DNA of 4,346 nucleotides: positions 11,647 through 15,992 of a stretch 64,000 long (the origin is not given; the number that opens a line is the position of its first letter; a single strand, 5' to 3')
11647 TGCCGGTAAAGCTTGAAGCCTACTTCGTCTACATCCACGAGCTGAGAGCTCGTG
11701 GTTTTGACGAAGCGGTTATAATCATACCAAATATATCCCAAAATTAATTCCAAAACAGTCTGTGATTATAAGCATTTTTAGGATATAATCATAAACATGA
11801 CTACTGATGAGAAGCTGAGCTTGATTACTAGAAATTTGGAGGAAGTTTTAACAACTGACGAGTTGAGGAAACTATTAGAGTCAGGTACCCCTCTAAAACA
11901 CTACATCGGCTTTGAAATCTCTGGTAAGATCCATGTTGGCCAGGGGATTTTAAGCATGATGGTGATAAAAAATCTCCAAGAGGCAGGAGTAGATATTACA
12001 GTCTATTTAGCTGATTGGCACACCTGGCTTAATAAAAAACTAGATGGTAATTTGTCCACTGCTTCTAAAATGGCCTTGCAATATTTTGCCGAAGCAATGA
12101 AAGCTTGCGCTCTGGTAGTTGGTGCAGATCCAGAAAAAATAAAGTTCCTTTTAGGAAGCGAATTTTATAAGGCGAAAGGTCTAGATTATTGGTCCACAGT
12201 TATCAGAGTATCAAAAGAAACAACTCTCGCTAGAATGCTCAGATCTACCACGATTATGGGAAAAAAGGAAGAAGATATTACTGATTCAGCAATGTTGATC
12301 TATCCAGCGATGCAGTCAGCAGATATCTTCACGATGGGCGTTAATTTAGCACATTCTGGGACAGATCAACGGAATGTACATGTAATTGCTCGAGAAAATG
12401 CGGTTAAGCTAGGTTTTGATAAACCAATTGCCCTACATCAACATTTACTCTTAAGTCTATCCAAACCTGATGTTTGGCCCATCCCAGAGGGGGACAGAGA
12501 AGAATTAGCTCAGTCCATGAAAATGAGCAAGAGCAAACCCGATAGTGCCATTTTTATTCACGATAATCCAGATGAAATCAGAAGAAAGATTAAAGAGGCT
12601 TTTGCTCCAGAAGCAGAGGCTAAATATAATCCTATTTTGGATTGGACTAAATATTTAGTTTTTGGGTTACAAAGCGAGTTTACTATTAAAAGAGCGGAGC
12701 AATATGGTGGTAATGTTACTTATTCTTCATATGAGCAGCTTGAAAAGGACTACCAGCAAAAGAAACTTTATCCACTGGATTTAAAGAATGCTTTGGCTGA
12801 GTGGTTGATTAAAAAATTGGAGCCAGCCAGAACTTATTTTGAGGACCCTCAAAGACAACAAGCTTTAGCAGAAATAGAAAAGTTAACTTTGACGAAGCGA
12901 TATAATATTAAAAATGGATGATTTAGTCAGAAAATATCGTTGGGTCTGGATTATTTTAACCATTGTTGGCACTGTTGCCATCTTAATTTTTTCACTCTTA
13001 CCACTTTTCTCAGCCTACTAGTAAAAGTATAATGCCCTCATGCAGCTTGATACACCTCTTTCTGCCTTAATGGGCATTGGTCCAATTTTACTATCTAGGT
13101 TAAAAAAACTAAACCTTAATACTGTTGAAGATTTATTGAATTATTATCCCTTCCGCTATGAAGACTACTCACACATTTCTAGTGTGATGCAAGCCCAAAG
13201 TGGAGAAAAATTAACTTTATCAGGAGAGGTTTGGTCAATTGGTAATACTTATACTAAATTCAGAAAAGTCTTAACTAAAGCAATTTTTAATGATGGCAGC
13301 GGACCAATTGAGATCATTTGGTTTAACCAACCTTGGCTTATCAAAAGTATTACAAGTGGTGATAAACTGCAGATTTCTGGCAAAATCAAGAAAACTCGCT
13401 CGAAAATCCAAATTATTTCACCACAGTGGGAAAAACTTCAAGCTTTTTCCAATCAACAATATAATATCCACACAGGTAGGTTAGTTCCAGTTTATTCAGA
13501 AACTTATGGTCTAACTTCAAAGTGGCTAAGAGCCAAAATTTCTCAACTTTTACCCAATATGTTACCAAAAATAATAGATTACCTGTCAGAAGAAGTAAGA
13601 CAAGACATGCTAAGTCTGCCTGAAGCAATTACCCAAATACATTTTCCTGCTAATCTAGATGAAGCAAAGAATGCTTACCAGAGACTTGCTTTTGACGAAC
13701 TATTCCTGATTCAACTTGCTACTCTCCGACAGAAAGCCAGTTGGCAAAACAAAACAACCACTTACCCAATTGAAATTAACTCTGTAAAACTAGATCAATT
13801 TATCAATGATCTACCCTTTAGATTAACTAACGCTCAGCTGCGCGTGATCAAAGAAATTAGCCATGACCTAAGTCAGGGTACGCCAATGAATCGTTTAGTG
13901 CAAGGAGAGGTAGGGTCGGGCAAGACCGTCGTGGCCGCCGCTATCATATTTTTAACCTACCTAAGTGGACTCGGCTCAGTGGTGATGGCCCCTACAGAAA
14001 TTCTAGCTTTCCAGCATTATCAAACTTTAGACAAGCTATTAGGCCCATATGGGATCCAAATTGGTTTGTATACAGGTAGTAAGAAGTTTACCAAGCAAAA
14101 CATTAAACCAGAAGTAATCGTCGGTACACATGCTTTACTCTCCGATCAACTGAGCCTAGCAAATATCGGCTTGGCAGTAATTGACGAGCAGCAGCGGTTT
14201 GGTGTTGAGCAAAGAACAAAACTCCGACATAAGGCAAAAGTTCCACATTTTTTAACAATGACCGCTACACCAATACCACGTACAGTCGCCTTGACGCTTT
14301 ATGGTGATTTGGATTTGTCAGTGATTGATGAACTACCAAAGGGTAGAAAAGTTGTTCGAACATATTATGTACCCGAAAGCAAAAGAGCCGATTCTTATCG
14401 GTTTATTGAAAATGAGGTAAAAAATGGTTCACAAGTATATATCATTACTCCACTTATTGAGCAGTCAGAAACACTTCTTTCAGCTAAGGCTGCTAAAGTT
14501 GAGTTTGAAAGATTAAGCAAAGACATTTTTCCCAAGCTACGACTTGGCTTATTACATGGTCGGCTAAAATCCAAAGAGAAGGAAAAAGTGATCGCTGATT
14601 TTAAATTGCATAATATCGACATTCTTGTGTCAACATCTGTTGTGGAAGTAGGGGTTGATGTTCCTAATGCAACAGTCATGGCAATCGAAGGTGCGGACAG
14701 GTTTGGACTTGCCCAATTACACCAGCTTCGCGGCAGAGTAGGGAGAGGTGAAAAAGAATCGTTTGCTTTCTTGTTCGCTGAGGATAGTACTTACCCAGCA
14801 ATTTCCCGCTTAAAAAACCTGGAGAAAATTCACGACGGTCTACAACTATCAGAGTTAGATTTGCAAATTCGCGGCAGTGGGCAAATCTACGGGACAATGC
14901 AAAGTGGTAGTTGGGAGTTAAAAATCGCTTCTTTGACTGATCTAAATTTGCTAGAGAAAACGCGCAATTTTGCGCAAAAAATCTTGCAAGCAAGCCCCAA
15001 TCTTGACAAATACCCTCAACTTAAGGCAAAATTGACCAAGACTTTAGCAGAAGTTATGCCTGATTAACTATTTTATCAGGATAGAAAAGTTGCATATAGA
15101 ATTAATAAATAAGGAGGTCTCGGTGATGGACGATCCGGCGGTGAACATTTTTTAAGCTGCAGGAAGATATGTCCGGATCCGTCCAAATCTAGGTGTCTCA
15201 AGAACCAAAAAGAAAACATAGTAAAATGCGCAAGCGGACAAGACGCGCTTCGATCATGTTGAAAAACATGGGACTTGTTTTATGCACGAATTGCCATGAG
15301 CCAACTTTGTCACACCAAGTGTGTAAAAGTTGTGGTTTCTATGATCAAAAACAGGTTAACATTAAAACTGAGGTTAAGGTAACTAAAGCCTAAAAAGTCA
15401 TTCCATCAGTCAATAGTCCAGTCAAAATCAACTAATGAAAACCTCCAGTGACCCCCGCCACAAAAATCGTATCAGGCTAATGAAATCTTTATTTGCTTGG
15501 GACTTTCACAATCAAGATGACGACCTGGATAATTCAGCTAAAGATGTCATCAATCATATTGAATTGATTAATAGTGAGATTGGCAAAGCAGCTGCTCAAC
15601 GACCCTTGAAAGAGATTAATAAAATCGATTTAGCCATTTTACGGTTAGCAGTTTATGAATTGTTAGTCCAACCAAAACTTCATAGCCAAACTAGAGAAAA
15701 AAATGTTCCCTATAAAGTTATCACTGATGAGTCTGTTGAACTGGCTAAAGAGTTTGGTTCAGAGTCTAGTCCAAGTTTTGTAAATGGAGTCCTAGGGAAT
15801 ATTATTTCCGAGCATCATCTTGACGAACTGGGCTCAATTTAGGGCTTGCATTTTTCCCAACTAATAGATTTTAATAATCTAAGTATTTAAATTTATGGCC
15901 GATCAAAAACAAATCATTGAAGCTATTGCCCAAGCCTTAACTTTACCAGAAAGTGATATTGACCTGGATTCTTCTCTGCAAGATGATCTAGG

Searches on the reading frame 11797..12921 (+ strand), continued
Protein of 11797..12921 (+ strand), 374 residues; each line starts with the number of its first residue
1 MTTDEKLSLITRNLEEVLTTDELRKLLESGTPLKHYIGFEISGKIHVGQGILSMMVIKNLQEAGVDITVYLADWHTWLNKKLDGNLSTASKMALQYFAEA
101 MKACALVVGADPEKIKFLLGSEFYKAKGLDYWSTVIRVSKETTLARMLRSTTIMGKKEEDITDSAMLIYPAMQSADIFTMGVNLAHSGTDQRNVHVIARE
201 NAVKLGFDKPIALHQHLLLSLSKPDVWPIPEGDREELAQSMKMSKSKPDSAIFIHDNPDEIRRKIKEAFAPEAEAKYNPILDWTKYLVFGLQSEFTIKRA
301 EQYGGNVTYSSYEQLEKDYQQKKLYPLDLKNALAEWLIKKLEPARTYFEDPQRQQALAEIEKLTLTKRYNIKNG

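Call 15: find_homologous_proteins(query=window:11797-12921:+, max_evalue=1e-30)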
Query window:11797-12921:+ (374 aa): 4133 proteins with E <= 1e-30 among 8000 candidates; the best 120 are listed.
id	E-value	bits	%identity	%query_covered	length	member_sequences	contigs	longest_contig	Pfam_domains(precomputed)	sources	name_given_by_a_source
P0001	1.8e-244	828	100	100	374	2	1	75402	PF00579.32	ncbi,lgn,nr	ncbi:MAG: tyrosine--tRNA ligase [Patescibacteria group bacterium]|nr:tyrosine--tRNA ligase [Patescib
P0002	3.1e-171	588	70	97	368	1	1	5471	PF00579.32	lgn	-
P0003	7.3e-171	586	71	97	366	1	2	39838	PF00579.32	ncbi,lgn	-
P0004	1.1e-170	586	70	97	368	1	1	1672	PF00579.32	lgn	-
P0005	3.7e-170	584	70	97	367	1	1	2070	PF00579.32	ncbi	-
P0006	2.0e-169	582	69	97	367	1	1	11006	PF00579.32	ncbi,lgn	-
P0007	1.2e-168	579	70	97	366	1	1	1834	PF00579.32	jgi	jgi:tyrosyl-tRNA synthetase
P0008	1.4e-168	579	68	97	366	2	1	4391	PF00579.32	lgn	-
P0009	2.1e-168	578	69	97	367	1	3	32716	PF00579.32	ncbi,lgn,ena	-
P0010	7.5e-168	576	68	97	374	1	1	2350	PF00579.32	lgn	-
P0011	9.8e-168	576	67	98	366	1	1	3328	PF00579.32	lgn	-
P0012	1.3e-167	576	67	98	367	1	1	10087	PF00579.32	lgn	-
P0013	1.8e-167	575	68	98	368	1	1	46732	PF00579.32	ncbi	-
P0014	3.4e-167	574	67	97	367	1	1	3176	PF00579.32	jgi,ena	jgi:tyrosyl-tRNA synthetase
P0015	7.1e-167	573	67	98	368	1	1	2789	PF00579.32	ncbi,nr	ncbi:MAG: tyrosine--tRNA ligase [Candidatus Daviesbacteria bacterium]|nr:tyrosine--tRNA ligase [Cand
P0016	1.1e-166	573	68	97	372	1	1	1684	PF00579.32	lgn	-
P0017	1.2e-166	572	68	97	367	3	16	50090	PF00579.32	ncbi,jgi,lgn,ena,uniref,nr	ncbi:tyrosine--tRNA ligase [Candidatus Daviesbacteria bacterium RIFOXYD1_FULL_41_10]|uniref:tyrosine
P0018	1.5e-166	572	68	98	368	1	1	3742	PF00579.32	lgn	-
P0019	2.5e-165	568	68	98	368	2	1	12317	PF00579.32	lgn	-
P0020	2.5e-165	568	67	97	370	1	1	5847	PF00579.32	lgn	-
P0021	2.9e-165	568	67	97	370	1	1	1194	PF00579.32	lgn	-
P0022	5.7e-165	567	67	97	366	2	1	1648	PF00579.32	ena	-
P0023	6.9e-165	567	67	97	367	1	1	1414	PF00579.32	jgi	jgi:tyrosyl-tRNA synthetase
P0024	1.1e-164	566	67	97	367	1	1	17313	PF00579.32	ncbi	ncbi:MAG: tyrosine--tRNA ligase [Candidatus Daviesbacteria bacterium]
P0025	1.7e-164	565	67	97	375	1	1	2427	PF00579.32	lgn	-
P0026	2.0e-164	565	69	97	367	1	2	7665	PF00579.32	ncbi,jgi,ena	-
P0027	2.4e-164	565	69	97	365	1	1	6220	PF00579.32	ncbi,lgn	-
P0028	4.7e-164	564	67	98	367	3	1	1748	PF00579.32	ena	-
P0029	5.4e-164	564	66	97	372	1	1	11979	PF00579.32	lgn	-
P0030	6.4e-164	563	68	97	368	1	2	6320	PF00579.32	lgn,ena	-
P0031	6.5e-164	563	68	98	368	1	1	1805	PF00579.32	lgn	-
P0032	7.6e-164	563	67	97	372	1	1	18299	PF00579.32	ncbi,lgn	-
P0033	2.0e-163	562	66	97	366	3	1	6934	PF00579.32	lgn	-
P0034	2.9e-163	561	66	97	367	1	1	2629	PF00579.32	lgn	-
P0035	3.1e-163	561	65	98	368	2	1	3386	PF00579.32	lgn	-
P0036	4.1e-163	561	67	97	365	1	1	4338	PF00579.32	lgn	-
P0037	4.8e-163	561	67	97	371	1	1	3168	PF00579.32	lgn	-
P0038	5.1e-163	560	67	98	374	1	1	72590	PF00579.32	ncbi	-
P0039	5.5e-163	560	66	97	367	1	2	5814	PF00579.32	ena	-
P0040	7.6e-163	560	67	97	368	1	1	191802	PF00579.32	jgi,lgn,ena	-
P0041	1.3e-162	559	66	97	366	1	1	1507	PF00579.32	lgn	-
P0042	2.8e-162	558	66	97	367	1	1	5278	PF00579.32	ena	-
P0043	3.1e-162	558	67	97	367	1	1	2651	PF00579.32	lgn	-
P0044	5.6e-162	557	65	97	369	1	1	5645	PF00579.32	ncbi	-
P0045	6.1e-162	557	66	96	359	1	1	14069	PF00579.32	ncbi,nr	ncbi:MAG: tyrosine--tRNA ligase [Armatimonadetes bacterium]|nr:MAG: tyrosine--tRNA ligase [Armatimon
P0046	9.3e-162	556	67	98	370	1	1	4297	PF00579.32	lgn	-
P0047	1.2e-161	556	67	97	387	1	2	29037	PF00579.32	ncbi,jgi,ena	-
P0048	1.9e-161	555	65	97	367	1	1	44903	PF00579.32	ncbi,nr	ncbi:MAG: tyrosine--tRNA ligase [Candidatus Daviesbacteria bacterium]|nr:tyrosine--tRNA ligase [Cand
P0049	2.9e-161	555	66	98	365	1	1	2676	PF00579.32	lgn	-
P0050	4.4e-161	554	66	97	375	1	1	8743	PF00579.32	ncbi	-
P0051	1.3e-160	553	66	97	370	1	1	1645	PF00579.32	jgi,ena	-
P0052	1.7e-160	552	65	97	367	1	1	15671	PF00579.32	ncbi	-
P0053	2.1e-160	552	66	97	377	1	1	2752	PF00579.32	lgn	-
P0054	2.4e-160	552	66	97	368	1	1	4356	PF00579.32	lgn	-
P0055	3.3e-160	551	65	97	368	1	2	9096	PF00579.32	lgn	-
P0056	2.5e-159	548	66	97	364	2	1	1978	PF00579.32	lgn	-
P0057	4.1e-159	548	66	97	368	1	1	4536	PF00579.32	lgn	-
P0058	4.6e-159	547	66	97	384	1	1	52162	PF00579.32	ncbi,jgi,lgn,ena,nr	ncbi:tyrosine--tRNA ligase [Patescibacteria group bacterium]|nr:tyrosine--tRNA ligase [Patescibacter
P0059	4.7e-159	547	67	98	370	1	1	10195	PF00579.32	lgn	-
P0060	5.2e-159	547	62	97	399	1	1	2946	PF00579.32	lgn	-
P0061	1.1e-158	546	66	98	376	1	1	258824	PF00579.32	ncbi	-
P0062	1.5e-158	546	66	98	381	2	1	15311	PF00579.32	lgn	-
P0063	2.3e-158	545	64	98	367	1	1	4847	PF00579.32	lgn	-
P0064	3.4e-158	545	65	97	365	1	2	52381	PF00579.32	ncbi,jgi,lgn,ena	-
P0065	4.0e-158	544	64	97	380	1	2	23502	PF00579.32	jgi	jgi:tyrosyl-tRNA synthetase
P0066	8.8e-158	543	65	97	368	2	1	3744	PF00579.32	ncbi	-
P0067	1.1e-157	543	65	98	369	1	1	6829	PF00579.32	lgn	-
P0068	4.3e-157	541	64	97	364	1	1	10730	PF00579.32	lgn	-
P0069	6.5e-157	540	64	97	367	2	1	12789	PF00579.32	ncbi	-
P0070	6.9e-157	540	66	97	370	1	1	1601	PF00579.32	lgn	-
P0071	7.9e-157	540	64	98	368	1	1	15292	PF00579.32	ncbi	-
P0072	8.9e-157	540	65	97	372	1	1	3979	PF00579.32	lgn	-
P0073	1.1e-156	540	65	97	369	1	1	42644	PF00579.32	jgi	jgi:tyrosyl-tRNA synthetase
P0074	1.1e-156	540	64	97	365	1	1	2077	PF00579.32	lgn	-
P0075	1.2e-156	540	65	97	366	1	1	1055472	PF00579.32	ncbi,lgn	-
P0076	1.3e-156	539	63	98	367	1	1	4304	PF00579.32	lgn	-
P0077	1.6e-156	539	63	97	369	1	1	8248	PF00579.32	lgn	-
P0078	1.7e-156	539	65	97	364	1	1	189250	PF00579.32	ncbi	-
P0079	1.7e-156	539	64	98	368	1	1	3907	PF00579.32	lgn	-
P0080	1.9e-156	539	65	97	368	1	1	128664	PF00579.32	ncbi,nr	ncbi:tyrosine--tRNA ligase [Candidatus Daviesbacteria bacterium]|nr:tyrosine--tRNA ligase [Candidatu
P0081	2.0e-156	539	66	98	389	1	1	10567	PF00579.32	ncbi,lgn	-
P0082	4.3e-156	538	66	97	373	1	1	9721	PF00579.32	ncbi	-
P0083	4.5e-156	538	62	97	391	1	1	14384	PF00579.32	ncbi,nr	ncbi:tyrosine--tRNA ligase [Candidatus Daviesbacteria bacterium]|nr:tyrosine--tRNA ligase [Candidatu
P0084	5.2e-156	537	65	97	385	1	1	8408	PF00579.32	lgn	-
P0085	1.0e-155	536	63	98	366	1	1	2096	PF00579.32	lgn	-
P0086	1.6e-155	536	65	97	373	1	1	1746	PF00579.32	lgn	-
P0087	2.4e-155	535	65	97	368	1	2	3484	PF00579.32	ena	-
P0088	3.0e-155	535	64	99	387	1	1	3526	PF00579.32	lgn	-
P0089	3.6e-155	535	66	97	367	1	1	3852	PF00579.32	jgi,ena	-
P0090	3.6e-155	535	65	97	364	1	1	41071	PF00579.32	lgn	-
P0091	3.6e-155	535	64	97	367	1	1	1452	PF00579.32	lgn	-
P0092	6.4e-155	534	66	97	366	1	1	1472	PF00579.32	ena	-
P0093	6.4e-155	534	65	97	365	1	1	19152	PF00579.32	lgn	-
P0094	9.7e-155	533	65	97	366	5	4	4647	PF00579.32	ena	-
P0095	1.7e-154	532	64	97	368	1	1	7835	PF00579.32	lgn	-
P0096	2.1e-154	532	63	97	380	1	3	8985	PF00579.32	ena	-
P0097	2.5e-154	532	64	97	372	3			PF00579.32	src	-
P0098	2.8e-154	532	64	98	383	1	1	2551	PF00579.32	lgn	-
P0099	3.7e-154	531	63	97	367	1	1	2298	PF00579.32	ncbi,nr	ncbi:MAG: tyrosine--tRNA ligase [Candidatus Daviesbacteria bacterium]|nr:tyrosine--tRNA ligase [Cand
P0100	3.7e-154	531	63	98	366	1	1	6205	PF00579.32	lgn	-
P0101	4.2e-154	531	65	97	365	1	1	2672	PF00579.32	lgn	-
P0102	4.4e-154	531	64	97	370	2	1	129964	PF00579.32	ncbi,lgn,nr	ncbi:MAG: tyrosine--tRNA ligase [Candidatus Daviesbacteria bacterium]|nr:tyrosine--tRNA ligase [Cand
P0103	6.4e-154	531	64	97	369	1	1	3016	PF00579.32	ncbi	-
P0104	7.3e-154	530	62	97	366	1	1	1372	PF00579.32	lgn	-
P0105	7.5e-154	530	63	97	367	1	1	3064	PF00579.32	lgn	-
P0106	1.0e-153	530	63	97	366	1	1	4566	PF00579.32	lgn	-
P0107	1.3e-153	530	64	97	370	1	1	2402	PF00579.32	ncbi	-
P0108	1.8e-153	529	65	98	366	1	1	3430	PF00579.32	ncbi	-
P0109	1.8e-153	529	62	98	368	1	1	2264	PF00579.32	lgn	-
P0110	1.8e-153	529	65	97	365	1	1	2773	PF00579.32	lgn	-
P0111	1.9e-153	529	63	97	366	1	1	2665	PF00579.32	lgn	-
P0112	2.1e-153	529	62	98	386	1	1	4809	PF00579.32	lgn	-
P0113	3.4e-153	528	64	97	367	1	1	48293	PF00579.32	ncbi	-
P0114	3.8e-153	528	63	98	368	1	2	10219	PF00579.32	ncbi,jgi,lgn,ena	-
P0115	4.8e-153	528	63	97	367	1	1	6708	PF00579.32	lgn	-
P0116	5.0e-153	528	65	97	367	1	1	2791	PF00579.32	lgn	-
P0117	5.1e-153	528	62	98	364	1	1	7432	PF00579.32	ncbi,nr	ncbi:tyrosine--tRNA ligase [Patescibacteria group bacterium]|nr:tyrosine--tRNA ligase [Patescibacter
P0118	5.8e-153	527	61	97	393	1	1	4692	PF00579.32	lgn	-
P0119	5.9e-153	527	63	97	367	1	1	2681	PF00579.32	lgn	-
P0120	6.5e-153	527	64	97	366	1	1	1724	PF00579.32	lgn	-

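Call 61: list_cluster_members(proteins=[P0001])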
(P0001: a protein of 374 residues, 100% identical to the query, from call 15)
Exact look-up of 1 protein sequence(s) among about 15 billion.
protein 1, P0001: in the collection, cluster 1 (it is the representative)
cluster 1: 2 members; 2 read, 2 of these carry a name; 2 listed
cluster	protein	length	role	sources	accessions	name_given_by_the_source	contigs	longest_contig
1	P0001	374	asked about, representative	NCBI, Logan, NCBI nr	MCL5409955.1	MAG: tyrosine--tRNA ligase [Patescibacteria group bacterium] | tyrosine--tRNA ligase [Patescibacteria group bacterium]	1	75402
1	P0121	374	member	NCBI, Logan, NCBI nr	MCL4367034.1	tyrosine--tRNA ligase [Patescibacteria group bacterium]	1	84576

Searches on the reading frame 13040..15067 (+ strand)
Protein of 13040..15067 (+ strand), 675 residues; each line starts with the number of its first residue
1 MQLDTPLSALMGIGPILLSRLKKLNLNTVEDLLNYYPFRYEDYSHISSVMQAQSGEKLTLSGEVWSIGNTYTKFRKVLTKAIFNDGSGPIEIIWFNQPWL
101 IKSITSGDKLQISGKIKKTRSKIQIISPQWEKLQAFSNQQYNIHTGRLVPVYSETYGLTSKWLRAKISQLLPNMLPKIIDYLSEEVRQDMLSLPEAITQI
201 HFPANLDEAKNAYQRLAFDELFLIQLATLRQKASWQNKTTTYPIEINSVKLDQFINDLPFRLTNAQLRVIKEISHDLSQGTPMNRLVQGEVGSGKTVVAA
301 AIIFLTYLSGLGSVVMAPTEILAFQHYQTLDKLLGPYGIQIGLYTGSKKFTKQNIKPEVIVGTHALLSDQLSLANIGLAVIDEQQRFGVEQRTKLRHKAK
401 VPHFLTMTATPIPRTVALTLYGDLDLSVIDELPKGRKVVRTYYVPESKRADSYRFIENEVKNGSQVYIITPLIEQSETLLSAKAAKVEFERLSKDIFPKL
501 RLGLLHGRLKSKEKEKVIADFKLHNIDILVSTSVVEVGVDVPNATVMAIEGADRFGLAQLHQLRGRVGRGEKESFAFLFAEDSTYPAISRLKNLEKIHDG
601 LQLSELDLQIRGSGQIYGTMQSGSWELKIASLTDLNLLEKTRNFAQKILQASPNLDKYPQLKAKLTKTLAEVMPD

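Call 6: search_protein_families(library=ncbifam, proteins=[window:13040-15067:+])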
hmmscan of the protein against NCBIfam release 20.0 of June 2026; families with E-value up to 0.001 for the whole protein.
window:13040-15067:+ (675 aa): 31 families (the best 25 are shown)
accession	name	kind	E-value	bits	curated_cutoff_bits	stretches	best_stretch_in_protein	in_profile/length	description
NF008168.0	PRK10917.2-2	equivalog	4.6e-242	805.7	718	1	2-670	108-786/795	ATP-dependent DNA helicase RecG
NF008165.0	PRK10917.1-3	equivalog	2.3e-226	753.5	711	1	2-669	5-682/692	ATP-dependent DNA helicase RecG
NF008170.0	PRK10917.2-4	equivalog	2.7e-205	683.9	975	1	2-672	128-819/826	ATP-dependent DNA helicase RecG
TIGR00643.1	recG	equivalog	3.7e-201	670.1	659.4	1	25-644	2-628/629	ATP-dependent DNA helicase RecG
NF008163.0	PRK10917.1-1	equivalog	4.5e-176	587.1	796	1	4-654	8-673/692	ATP-dependent DNA helicase RecG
NF008166.0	PRK10917.1-4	equivalog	3.6e-160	534.4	864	1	19-655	25-687/705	ATP-dependent DNA helicase RecG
NF008167.0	PRK10917.2-1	equivalog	5.9e-160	533.8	995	1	22-669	22-733/744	ATP-dependent DNA helicase RecG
NF008164.0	PRK10917.1-2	equivalog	6.9e-155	517.1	785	1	5-656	13-678/704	ATP-dependent DNA helicase RecG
TIGR00580.2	mfd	equivalog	4.2e-105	353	800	1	223-625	401-800/907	transcription-repair coupling factor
NF008169.0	PRK10917.2-3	equivalog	2.9e-99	333.3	555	1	19-643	9-601/610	ATP-dependent DNA helicase RecG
NF007966.0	PRK10689.1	equivalog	4.9e-68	229.8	1329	1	245-642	584-983/1148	transcription-repair coupling factor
NF010337.0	PRK13766.1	equivalog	1.7e-12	46.3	610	2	509-584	408-482/781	Hef nuclease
NF053631.1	RNA_helic_CshA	equivalog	7.4e-12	44.9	646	1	505-598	267-356/434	degradosome RNA helicase CshA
NF003673.1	PRK05298.1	equivalog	1.3e-10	40.3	743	1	500-584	468-555/653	excinuclease ABC subunit UvrB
TIGR00631.1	uvrb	equivalog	5.8e-10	38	750.1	1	500-570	468-542/658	excinuclease ABC subunit UvrB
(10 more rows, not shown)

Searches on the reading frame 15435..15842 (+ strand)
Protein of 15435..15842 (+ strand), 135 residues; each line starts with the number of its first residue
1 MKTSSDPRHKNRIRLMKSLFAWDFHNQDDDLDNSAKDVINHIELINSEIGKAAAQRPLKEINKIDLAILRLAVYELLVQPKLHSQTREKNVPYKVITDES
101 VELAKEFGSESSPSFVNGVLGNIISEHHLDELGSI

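Call 37: search_protein_families(library=pfam, proteins=[window:15435-15842:+], max_evalue=0.00001)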
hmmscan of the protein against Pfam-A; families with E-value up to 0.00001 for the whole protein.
window:15435-15842:+ (135 aa): 1 family
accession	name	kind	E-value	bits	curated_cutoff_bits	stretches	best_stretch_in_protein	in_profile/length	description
PF01029.23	NusB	-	1.1e-22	81.3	23.1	1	30-124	47-132/133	NusB family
